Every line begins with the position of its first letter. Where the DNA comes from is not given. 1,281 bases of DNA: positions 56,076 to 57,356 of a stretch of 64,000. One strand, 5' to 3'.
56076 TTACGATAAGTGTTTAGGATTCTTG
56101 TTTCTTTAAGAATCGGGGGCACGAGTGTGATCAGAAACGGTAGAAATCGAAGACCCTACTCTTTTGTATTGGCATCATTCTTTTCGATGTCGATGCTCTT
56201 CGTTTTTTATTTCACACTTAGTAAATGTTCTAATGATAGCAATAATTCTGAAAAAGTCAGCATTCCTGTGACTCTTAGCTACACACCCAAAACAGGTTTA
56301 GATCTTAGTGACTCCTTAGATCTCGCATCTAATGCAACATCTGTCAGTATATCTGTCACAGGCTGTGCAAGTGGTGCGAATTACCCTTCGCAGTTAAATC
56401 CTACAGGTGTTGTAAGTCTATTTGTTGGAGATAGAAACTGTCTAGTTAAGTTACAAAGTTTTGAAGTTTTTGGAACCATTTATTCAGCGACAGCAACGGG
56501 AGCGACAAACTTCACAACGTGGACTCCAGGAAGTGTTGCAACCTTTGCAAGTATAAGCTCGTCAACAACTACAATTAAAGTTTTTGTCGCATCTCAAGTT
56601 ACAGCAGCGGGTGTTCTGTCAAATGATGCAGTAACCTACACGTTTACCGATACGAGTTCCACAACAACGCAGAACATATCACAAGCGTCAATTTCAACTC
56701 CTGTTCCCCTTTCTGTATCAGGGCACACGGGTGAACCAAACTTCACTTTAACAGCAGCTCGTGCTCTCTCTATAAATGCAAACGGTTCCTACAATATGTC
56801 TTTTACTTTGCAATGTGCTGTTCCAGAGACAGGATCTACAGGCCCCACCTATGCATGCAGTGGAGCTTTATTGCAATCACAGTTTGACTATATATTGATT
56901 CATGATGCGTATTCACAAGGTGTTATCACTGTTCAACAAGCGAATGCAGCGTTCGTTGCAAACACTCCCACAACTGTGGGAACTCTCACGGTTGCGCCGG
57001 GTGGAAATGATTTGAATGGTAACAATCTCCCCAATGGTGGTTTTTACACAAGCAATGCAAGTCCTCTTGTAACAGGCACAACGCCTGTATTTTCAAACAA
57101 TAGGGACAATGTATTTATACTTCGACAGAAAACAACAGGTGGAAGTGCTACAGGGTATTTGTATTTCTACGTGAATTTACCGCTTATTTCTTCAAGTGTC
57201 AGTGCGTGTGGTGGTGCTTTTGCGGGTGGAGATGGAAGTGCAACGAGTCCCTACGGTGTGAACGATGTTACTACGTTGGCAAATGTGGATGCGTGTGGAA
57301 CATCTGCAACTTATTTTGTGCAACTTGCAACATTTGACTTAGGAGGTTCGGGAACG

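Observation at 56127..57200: Unassigned ~330-aa Cys-framed N-terminal module is the variable part of the family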

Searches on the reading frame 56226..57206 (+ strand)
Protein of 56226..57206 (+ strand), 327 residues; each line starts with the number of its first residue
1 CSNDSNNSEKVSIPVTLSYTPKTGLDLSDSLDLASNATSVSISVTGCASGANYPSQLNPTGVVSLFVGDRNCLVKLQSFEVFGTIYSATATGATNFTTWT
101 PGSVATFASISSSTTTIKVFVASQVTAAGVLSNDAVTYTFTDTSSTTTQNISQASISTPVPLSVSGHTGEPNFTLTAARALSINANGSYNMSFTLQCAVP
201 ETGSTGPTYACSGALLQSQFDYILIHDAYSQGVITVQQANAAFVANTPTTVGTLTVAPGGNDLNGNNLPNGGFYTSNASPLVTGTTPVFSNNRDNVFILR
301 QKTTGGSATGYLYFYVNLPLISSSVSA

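Call 12: find_homologous_proteins(query=window:56226-57206:+, max_evalue=0.001)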
Query window:56226-57206:+ (327 aa): 26 proteins with E <= 0.001 among 5541 candidates.
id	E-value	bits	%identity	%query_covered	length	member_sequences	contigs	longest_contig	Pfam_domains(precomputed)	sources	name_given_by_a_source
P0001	4.0e-90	320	56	99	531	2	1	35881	-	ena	-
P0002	6.8e-82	293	53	95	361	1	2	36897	-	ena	-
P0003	3.1e-81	291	52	95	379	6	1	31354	-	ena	-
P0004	4.8e-77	277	50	95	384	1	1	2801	-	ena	-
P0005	3.9e-73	264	52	95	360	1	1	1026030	-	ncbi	-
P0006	1.1e-71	260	49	96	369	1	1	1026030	-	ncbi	-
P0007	1.2e-71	260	47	98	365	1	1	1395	-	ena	-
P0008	4.0e-70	255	46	98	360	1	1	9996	-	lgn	-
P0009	2.4e-69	252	47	97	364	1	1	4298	-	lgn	-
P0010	2.8e-68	249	46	99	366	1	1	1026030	-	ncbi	-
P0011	8.2e-66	240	45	98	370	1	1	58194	-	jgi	-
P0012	3.4e-64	235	47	96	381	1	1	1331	-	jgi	-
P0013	3.5e-61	225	44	95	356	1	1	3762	-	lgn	-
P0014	5.0e-59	218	40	96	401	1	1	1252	-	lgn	-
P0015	6.0e-59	218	44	91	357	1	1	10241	-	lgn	-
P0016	4.2e-56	209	43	93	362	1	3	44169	-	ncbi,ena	-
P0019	2.0e-48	183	40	97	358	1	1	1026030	-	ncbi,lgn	-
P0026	8.7e-31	125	36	95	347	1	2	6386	-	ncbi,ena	-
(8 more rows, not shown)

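Call 13: search_solved_structures(query=window:56226-57206:+, max_evalue=10)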
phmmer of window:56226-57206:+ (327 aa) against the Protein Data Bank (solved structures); distinct sequences matched with E-value up to 10: 0.

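Call 17: find_encoding_contigs(protein=P0005, flank=10000, max_places=3)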
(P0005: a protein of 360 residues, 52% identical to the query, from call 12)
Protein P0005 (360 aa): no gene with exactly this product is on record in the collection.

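Call 21: find_related_loci(query=A2, collection=genome_contigs, flank=10000)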
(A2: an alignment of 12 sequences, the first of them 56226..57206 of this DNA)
Query A2 (327 aa) in genome_contigs; peptide patterns used: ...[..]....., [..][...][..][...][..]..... (x = any residue, [..] = any of these).
71 stretches matched a pattern; 4 encode a relative of the query (tblastn E <= 1e-3); 4 distinct loci.
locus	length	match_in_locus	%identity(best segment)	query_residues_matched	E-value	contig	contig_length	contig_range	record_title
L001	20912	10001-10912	35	4-322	3e-45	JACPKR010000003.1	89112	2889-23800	MAG: Deltaproteobacteria bacterium isolate NC_groundwater_500_Ag_S-0.1um_48_30 S35_SO-1_scaffold_41450, whole genome sho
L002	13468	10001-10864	36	9-318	1e-37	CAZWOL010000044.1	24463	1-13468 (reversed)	MAG TPA_asm: uncultured Pseudobdellovibrionaceae bacterium isolate SRP285395_co2_440 genome assembly, contig: NODE_3250_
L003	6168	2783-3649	36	9-318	4e-36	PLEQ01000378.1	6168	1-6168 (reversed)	MAG: Deltaproteobacteria bacterium isolate bog_1112 73.20110800_S3S.83_contig_217647, whole genome shotgun sequence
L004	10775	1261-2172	33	2-317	5e-29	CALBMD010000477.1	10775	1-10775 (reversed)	MAG TPA_asm: uncultured proteobacterium isolate SRR6231156_bin.83_CONCOCT_v1.1_MAG genome assembly, contig: ERZ650269.98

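Call 25: search_protein_families(library=pfam, proteins=[L001:8522-9736:+, L001:9863-10921:+, L001:10996-11979:+, L001:11990-13381:+, L001:13347-14384:+, L001:14381-15850:+, L002:8333-9034:+, L002:9863-10885:+, L002:10909-12330:+, L002:12343-13422:-], max_evalue=0.01)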
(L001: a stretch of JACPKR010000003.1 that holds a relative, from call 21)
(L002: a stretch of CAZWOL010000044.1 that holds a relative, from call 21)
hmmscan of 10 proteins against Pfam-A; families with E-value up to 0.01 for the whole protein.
L001:8522-9736:+ (404 aa): 1 family
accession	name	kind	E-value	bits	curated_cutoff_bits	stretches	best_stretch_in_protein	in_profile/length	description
PF03916.19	NrfD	-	2.9e-38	132.7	25.8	1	50-341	2-300/313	Polysulphide reductase, NrfD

L001:9863-10921:+ (352 aa): 0 families

L001:10996-11979:+ (327 aa): 0 families

L001:11990-13381:+ (463 aa): 0 families

L001:13347-14384:+ (345 aa): 2 families
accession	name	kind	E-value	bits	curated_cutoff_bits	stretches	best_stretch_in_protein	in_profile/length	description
PF00535.33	Glycos_transf_2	-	5.3e-14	52.9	23.3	1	28-188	2-162/168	Glycosyl transferase family 2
PF13641.12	Glyco_tranf_2_3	-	0.0098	16.4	27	0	25-174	2-144/230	Glycosyltransferase like family 2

L001:14381-15850:+ (489 aa): 1 family
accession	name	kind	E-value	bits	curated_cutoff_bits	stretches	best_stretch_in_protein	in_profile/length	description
PF09913.15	DUF2142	-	1.3e-49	169.5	30.1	1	33-411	6-389/395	Predicted membrane protein (DUF2142)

L002:8333-9034:+ (233 aa): 0 families

L002:9863-10885:+ (340 aa): 0 families

L002:10909-12330:+ (473 aa): 0 families

L002:12343-13422:- (359 aa): 0 families

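Call 29: predict_structure(alignment_id=A1)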
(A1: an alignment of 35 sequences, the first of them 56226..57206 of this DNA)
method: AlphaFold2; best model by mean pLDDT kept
length: 327 residues; sequences in the alignment: 35
mean_pLDDT: 84.9   pTM: 0.58
mean pLDDT of the five models: 84.9, 84.6, 83.9, 83.0, 82.9
residues with pLDDT >= 90: 191; 70-90: 91; 50-70: 18; < 50: 27
segments of 3 or more residues with pLDDT < 50: 25-34, 144-151, 322-327
pLDDT, mean of each block of 10 residues (from residue 1): 61 89 45 61 95 82 93 96 92 93 89 88 93 92 44 68 78 90 84 95 95 96 96 91 97 96 93 94 85 93 95 88 41
secondary structure, 60 per line:
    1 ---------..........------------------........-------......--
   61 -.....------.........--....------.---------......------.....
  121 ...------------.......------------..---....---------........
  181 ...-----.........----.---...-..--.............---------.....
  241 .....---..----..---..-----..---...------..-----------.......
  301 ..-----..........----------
elements in order: E10-19 E38-45 E53-58 E62-66 E73-81 E84-87 E104-109 E116-123 E136-142 E160-163 E173-183 E189-197 H216-219 E220-226 H236-245 E272-274 E294-302 E308-317

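Call 34: fold_search(model_id=the predicted structure, library=pdb)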
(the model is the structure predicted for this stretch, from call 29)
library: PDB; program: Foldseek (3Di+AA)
matches with E <= 10: 791; with E <= 0.001: 0
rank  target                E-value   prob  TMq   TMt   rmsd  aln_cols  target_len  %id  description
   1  4fxt_K                6.1e-03  0.69  0.18  0.27  18.8       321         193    9  Crystal structure of a DUF3823 family protein (BACOVA_02663) from Bacteroides ovatus ATCC 8483 at 2.77 A resolution (released 2012-07-25)
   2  2ag9_A                1.2e-02  0.69  0.20  0.31  10.4       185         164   11  Crystal Structure of the Y137S mutant of GM2-Activator Protein (released 2005-10-25)
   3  2wb7_A                1.3e-02  0.23  0.20  0.14  25.2       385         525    7  pT26-6p (released 2009-03-03)
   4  3umn_A                2.6e-02  0.60  0.17  0.37  10.4       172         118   12  Crystal Structure of Lamin-B1 (released 2011-11-30)
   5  2ag2_C                3.8e-02  0.41  0.18  0.29  10.5       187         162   10  Crystal Structure Analysis of GM2-activator protein complexed with Phosphatidylcholine (released 2005-10-25)
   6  3t6q_C                5.0e-02  0.54  0.20  0.35   8.3       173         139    9  Crystal structure of mouse RP105/MD-1 complex (released 2011-11-09)
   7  2yn3_D                5.0e-02  0.33  0.17  0.25  20.7       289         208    9  Structural insight into the giant calcium-binding adhesin SiiE: implications for the adhesion of Salmonella enterica t (released 2013-04-03)
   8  3rg1_H                6.9e-02  0.41  0.18  0.34   8.7       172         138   10  Crystal structure of the RP105/MD-1 complex (released 2011-08-31)
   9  5ijb_C                8.1e-02  0.44  0.20  0.36   8.6       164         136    7  The ligand-free structure of the mouse TLR4/MD-2 complex (released 2016-04-27)
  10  3rg1_D                9.1e-02  0.41  0.18  0.34   8.6       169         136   12  Crystal structure of the RP105/MD-1 complex (released 2011-08-31)
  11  3rg1_P                9.6e-02  0.35  0.17  0.33   8.8       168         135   11  Crystal structure of the RP105/MD-1 complex (released 2011-08-31)
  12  3mu3_A                1.0e-01  0.35  0.19  0.33   8.5       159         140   10  Crystal structure of chicken MD-1 complexed with lipid IVa (released 2010-06-09)
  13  3rg1_C                1.1e-01  0.38  0.18  0.33   8.6       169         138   11  Crystal structure of the RP105/MD-1 complex (released 2011-08-31)
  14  3m7o_A                1.1e-01  0.25  0.17  0.29  11.3       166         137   10  Crystal structure of mouse MD-1 in complex with phosphatidylcholine (released 2010-06-09)
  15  5ijc_C                1.1e-01  0.41  0.20  0.36   8.8       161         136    5  The crystal structure of mouse TLR4/MD-2/neoseptin-3 complex (released 2016-04-27)
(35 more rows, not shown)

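Call 40: search_solved_structures(query=A1, max_evalue=10)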
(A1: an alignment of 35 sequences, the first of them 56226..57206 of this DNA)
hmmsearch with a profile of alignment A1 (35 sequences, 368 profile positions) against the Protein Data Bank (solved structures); distinct sequences matched with E-value up to 10: 0.

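Call 42: find_encoding_contigs(protein=P0001, flank=10000, max_places=3)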
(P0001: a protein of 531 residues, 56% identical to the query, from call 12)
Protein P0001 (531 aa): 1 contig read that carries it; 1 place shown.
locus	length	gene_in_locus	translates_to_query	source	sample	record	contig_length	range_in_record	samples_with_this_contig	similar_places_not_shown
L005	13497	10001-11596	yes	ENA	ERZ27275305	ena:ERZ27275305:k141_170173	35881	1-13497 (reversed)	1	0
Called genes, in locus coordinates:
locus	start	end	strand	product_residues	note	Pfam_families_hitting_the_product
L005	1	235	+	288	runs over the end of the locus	PF00561:Abhydrolase_1, PF12146:Hydrolase_4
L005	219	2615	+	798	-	-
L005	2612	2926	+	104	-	-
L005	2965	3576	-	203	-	PF01385:OrfB_IS605, PF07282:Cas12f1-like_TNB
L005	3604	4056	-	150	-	-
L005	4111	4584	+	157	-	PF01797:Y1_Tnp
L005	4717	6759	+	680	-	PF13534:Fer4_17 (faint), PF12797:Fer4_2 (faint), PF13183:Fer4_8, PF13237:Fer4_10, PF12838:Fer4_7 (weak), PF13187:Fer4_9, PF13484:Fer4_16, PF02754:CCG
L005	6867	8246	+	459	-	PF06751:EutB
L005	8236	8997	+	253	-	PF05985:EutC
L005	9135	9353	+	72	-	PF02604:PhdYeFM_antitox (weak)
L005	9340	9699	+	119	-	PF01850:PIN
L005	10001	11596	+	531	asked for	-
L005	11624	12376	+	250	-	-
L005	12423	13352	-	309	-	PF00698:Acyl_transf_1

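Call 43: find_encoding_contigs(protein=P0019, flank=10000, max_places=3)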
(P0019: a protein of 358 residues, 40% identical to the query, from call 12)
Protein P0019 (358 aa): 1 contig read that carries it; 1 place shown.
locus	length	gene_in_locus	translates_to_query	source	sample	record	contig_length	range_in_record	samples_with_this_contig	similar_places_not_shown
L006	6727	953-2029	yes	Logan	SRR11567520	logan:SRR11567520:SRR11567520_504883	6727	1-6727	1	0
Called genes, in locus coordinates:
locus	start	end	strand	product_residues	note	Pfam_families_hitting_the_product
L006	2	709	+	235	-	?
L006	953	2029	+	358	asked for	-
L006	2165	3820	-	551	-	PF19580:Exo_endo_phos_3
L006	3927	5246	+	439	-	PF00275:EPSP_synthase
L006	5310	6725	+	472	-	?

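Call 45: search_protein_representatives(alignment_id=A1)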
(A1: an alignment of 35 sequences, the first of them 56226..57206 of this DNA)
Query: 35 sequences, 368 profile positions. Proteins with E-value up to 0.001 (for the whole library): 468; up to 1e-10: 356; up to 1e-30: 198. The best 150 are listed.
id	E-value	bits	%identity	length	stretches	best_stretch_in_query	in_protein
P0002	7.6e-140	482.5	-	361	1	17-367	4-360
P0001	2.4e-135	467.6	-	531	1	35-367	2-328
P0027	3.3e-133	460.6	-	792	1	9-364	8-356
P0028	4.8e-133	460.1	-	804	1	18-367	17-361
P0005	2.4e-130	451.2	-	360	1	14-367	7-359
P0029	1.1e-128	445.7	-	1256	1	24-368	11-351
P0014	2.3e-125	434.8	-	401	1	1-368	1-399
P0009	3.2e-124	431.0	-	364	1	5-365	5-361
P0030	1.0e-121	422.8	-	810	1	13-367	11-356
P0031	1.9e-121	421.9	-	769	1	53-368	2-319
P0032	2.0e-120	418.6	-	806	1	22-365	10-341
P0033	1.3e-118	412.6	-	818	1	25-364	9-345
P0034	1.4e-117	409.2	-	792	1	19-365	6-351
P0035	3.3e-117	407.9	-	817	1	26-364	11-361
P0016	7.7e-116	403.5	-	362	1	11-367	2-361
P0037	2.4e-114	398.6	-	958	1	18-365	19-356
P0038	3.1e-113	394.9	-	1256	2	22-365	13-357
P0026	7.6e-101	354.1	-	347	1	12-368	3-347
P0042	1.8e-95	336.4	-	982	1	19-368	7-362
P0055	3.2e-66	240.2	-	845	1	24-364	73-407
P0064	2.2e-60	221.0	-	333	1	25-367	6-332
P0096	2.8e-50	187.7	-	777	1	23-365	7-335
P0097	4.0e-50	187.2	-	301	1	24-367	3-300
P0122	2.5e-45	171.5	-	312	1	28-365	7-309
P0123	2.9e-45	171.2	-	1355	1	32-363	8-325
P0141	1.8e-41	158.7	-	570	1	15-345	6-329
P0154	3.0e-39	151.4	-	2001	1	43-361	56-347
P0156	1.3e-38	149.3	-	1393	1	18-363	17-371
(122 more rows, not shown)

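Call 47: find_encoding_contigs(protein=P0037, flank=2000, max_places=3)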
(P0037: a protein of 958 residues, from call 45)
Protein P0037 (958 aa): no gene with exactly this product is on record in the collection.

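Call 48: search_protein_families(library=pfam, proteins=[P0029, P0154, P0123, P0156, P0141, P0042, P0055], max_evalue=0.001)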
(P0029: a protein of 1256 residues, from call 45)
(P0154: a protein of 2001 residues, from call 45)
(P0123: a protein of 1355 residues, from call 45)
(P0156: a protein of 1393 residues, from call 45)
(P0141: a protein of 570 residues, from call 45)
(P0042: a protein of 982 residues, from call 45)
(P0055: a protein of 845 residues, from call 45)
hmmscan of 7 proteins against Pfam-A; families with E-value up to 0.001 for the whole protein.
P0029 (1256 aa): 2 families
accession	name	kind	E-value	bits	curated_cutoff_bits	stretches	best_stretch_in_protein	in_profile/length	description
PF05342.19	Peptidase_M26_N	-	3.9e-09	36.5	27.7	1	864-933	183-250/250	M26 IgA1-specific Metallo-endopeptidase N-terminal region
PF07581.17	Glug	-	0.00042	21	20.5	1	535-559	2-28/28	The GLUG motif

P0154 (2001 aa): 0 families

P0123 (1355 aa): 2 families
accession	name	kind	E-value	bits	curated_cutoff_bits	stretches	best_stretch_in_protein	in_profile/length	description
PF07588.17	DUF1554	-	3e-05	24.3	27.5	1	1206-1328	2-134/136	Protein of unknown function (DUF1554)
PF25180.1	Gp54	-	0.00034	20.8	27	0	343-361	14-32/65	Phage antiviral trigger protein Gp54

P0156 (1393 aa): 6 families
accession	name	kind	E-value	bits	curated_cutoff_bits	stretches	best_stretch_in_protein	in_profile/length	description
PF00041.27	fn3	-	7e-21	74.7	25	3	728-808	2-79/84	Fibronectin type III domain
PF25059.1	FN3_DSCAM-DSCAML_C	-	3.2e-13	50.3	39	1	747-813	13-80/89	DSCAM/DSCAML C-terminal Fn3-like domain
PF25300.1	Fn3_Dep-1_3rd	-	9.3e-07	29.1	26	0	397-449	14-71/85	Dep-1 third Fn3-like domain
PF06739.17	SBBP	-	1.6e-06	28.4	20.5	0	1124-1154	4-30/38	Beta-propeller repeat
PF10179.15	NDNF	-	7.1e-06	26.5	27.3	0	777-804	88-115/127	Neuron-derived neurotrophic factor, first Fn(III) domain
PF16656.11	Pur_ac_phosph_N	-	0.00014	22.8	30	0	392-455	11-86/93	Purple acid Phosphatase, N-terminal domain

P0141 (570 aa): 1 family
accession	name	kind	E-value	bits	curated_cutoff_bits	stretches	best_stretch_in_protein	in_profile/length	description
PF13385.13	Laminin_G_3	-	3.7e-16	60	27.6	1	400-552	4-144/151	Concanavalin A-like lectin/glucanases superfamily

P0042 (982 aa): 1 family
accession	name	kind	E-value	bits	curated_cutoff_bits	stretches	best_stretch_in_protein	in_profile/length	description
PF04862.18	DUF642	-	6.8e-11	42.6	27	1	810-975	2-155/157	Protein of unknown function (DUF642)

P0055 (845 aa): 1 family
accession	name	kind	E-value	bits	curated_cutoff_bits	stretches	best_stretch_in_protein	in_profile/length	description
PF07581.17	Glug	-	1.6e-06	28.5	20.5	1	532-557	1-26/28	The GLUG motif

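Call 53: list_cluster_members(proteins=[P0037, P0027, P0096, P0005, P0028, P0029, P0002, P0154])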
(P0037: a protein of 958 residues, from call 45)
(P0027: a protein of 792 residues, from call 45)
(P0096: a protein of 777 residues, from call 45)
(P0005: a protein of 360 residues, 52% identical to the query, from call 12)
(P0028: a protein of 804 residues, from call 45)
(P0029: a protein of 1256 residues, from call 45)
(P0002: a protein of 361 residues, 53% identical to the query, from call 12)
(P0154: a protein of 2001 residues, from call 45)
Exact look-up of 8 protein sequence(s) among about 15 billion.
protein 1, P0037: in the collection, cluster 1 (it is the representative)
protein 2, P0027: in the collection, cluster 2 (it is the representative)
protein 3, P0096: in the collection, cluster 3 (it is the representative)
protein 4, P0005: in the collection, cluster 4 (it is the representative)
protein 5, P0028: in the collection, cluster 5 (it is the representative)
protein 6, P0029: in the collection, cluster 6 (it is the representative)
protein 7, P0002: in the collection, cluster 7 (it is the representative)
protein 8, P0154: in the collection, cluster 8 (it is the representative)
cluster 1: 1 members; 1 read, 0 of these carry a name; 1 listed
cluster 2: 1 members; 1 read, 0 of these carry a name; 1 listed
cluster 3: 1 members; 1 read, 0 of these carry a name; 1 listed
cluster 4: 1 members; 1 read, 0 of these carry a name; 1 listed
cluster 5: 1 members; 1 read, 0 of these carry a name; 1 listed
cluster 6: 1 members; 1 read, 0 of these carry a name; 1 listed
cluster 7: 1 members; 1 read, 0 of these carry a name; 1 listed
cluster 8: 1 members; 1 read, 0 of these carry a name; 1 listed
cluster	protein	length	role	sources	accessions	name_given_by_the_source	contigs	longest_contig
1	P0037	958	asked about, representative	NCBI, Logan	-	-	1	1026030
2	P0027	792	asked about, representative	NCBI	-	-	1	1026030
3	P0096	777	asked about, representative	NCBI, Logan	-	-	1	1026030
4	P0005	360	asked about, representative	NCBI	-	-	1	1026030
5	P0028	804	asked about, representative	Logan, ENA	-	-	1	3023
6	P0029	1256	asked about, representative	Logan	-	-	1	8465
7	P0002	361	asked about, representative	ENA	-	-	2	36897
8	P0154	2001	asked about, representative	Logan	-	-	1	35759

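Call 54: search_protein_families(library=pfam, alignment_id=A1, max_evalue=10)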
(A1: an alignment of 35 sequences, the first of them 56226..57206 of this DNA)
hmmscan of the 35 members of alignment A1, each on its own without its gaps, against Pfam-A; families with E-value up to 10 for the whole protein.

A. member 1, window:56226-57206:+ (327 aa): 0 families

B. families by the number of members that match (of 35 scanned): 18 families
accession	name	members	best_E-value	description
PF19398.4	DurB-like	2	0.031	Lantibiotic duramycin B-like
PF05342.19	Peptidase_M26_N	1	0.00076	M26 IgA1-specific Metallo-endopeptidase N-terminal region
PF18975.6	DUF5711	1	0.0057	Family of unknown function (DUF5711)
PF13627.12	LptM_cons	1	0.024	LPS-assembly lipoprotein LptM, conserved region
PF18500.6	CadC_C1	1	0.039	CadC C-terminal domain 1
PF09839.14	DUF2066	1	0.04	Uncharacterized protein conserved in bacteria (DUF2066)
PF09522.15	RE_R_Pab1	1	0.047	R.Pab1 restriction endonuclease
PF24563.1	KH_Mug60-KHD4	1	0.11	Mug60/KHD4 KH type I domain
PF03829.18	PTSIIA_gutA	1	0.15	PTS system glucitol/sorbitol-specific IIA component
PF05744.16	Benyvirus_P25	1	0.16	Benyvirus P25/P26 protein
PF04623.17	Adeno_E1B_55K_N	1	0.17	Adenovirus E1B protein N-terminus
PF16554.10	OAM_dimer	1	0.17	Dimerisation domain of d-ornithine 4,5-aminomutase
PF05986.19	ADAMTS_spacer1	1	0.22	ADAM-TS Spacer 1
PF12041.13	DELLA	1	0.27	Transcriptional regulator DELLA protein N terminal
PF05594.20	Fil_haemagg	1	0.75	Haemagglutinin repeat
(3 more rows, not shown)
